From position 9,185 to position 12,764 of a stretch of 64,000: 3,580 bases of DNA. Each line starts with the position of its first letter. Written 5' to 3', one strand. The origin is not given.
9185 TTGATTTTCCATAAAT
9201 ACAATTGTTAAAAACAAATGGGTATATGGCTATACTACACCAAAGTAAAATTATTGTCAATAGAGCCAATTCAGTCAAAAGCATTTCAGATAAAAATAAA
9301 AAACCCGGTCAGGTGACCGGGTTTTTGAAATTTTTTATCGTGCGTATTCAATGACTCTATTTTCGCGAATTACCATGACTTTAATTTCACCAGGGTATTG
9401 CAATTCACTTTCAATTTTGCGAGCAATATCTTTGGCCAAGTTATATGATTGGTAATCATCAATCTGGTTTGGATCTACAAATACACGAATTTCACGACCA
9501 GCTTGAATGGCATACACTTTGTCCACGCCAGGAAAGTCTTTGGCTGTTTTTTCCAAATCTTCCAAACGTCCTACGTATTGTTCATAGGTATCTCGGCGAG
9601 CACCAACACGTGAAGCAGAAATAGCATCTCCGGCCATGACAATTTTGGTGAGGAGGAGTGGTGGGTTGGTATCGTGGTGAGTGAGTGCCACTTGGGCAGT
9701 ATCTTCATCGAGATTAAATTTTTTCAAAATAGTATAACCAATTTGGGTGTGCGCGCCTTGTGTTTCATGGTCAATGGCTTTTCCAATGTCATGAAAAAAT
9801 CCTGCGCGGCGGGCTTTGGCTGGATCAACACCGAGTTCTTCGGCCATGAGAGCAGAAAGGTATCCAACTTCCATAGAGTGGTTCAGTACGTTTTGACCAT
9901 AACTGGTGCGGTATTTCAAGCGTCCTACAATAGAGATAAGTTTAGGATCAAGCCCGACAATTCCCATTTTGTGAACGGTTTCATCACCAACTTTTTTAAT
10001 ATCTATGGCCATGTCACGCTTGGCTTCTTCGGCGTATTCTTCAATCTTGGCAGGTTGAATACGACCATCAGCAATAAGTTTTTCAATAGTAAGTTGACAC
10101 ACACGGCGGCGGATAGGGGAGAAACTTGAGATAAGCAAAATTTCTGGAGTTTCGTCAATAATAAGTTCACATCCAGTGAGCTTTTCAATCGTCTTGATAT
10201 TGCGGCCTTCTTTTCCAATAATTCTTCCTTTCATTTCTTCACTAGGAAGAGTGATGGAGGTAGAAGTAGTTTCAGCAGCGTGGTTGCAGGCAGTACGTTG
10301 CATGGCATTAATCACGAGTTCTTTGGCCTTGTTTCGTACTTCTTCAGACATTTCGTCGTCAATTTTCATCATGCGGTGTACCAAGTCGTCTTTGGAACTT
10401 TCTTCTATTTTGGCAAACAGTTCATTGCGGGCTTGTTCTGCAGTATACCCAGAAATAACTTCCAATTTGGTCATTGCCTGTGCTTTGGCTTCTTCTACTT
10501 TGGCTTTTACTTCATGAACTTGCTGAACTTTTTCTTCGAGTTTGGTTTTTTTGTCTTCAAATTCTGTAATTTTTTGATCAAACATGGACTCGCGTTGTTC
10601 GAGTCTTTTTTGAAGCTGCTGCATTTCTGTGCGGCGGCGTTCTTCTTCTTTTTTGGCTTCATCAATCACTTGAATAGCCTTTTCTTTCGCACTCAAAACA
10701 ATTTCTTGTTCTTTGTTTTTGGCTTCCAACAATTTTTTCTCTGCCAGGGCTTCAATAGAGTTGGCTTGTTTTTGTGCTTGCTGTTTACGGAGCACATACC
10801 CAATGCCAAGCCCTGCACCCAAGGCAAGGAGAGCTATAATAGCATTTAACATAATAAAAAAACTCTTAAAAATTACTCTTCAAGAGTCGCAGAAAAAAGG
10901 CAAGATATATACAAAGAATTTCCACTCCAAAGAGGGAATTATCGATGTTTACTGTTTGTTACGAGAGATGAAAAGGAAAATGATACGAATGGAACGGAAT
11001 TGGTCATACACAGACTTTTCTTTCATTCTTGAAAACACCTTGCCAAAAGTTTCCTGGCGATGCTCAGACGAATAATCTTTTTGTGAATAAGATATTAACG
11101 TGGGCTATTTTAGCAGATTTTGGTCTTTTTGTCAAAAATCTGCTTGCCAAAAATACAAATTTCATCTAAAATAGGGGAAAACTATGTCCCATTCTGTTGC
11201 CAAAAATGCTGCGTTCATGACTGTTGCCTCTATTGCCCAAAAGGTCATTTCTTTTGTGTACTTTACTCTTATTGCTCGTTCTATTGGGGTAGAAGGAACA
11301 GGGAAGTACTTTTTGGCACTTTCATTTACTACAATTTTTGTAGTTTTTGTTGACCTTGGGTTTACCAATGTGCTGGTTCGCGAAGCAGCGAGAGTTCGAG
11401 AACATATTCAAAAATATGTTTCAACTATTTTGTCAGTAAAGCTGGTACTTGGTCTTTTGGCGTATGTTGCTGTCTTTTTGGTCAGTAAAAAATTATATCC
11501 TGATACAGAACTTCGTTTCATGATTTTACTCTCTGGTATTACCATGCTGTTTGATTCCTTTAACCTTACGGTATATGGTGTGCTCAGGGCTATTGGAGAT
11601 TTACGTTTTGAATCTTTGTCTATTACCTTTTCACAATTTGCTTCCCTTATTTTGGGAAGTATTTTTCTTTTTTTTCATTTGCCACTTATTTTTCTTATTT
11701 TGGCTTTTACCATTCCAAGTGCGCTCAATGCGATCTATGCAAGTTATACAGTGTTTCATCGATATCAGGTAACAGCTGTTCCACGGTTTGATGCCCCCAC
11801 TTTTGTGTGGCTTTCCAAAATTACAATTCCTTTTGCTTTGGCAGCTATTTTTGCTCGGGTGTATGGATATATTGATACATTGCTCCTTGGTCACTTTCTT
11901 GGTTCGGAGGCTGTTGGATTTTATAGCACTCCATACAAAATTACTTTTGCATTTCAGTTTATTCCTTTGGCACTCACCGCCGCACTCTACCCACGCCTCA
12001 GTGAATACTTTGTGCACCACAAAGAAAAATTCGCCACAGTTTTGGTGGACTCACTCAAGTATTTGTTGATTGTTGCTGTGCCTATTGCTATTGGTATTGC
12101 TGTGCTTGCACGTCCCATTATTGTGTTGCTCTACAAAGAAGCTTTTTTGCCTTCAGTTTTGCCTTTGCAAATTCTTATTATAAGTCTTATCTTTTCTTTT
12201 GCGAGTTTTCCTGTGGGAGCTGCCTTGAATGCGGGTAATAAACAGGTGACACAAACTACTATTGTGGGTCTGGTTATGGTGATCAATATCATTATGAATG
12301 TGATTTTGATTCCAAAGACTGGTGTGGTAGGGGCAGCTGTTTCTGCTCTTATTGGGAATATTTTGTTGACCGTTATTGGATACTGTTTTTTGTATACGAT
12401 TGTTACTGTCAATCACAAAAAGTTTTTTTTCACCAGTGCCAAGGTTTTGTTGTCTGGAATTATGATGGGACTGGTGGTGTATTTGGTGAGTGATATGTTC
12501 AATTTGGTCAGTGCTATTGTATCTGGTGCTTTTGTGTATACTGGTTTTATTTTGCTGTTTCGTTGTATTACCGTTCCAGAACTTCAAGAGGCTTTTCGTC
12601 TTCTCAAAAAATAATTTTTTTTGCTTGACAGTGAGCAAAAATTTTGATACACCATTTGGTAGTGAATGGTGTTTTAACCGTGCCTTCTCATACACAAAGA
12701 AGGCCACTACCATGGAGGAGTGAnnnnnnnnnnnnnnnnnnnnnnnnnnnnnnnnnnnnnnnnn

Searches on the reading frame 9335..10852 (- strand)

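Call 68: search_protein_families(library=pfam, proteins=[window:9335-10852:-], max_evalue=0.001)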
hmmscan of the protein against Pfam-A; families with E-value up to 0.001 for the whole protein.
window:9335-10852:- (505 aa): 5 families
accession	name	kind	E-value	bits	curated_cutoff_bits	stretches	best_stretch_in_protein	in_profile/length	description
PF12072.13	RNase_Y_N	-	1.6e-28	100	32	1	4-191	3-201/201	RNase Y N-terminal region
PF01966.28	HD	-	8.1e-17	62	22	1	322-413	1-115/116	HD domain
PF00013.35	KH_1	-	6.4e-08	32.7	21.5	1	199-254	3-62/66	KH domain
PF08668.18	HDOD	-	0.00022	21.2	22.9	0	320-360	93-134/196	HDOD domain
PF13083.13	KH_KhpA-B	-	0.00077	19.8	32.1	0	172-226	4-58/73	KhpA/KhpB, KH domain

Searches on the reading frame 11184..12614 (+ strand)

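Call 68: search_protein_families(library=pfam, proteins=[window:11184-12614:+], max_evalue=0.001)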
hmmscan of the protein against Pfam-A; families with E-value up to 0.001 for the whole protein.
window:11184-12614:+ (476 aa): 4 families
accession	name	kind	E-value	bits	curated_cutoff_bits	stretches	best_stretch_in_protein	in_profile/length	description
PF01943.22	Polysacc_synt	-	3.9e-34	118.8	28.2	1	5-275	1-273/274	Polysaccharide biosynthesis protein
PF13440.11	Polysacc_synt_3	-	4.4e-22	79.1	23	1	30-325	2-292/293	Polysaccharide biosynthesis protein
PF03023.19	MurJ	-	4.5e-11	42.5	27.4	1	254-440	243-437/451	Lipid II flippase MurJ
PF01554.23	MatE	-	1.3e-09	38.3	24.9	1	216-374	1-161/161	MatE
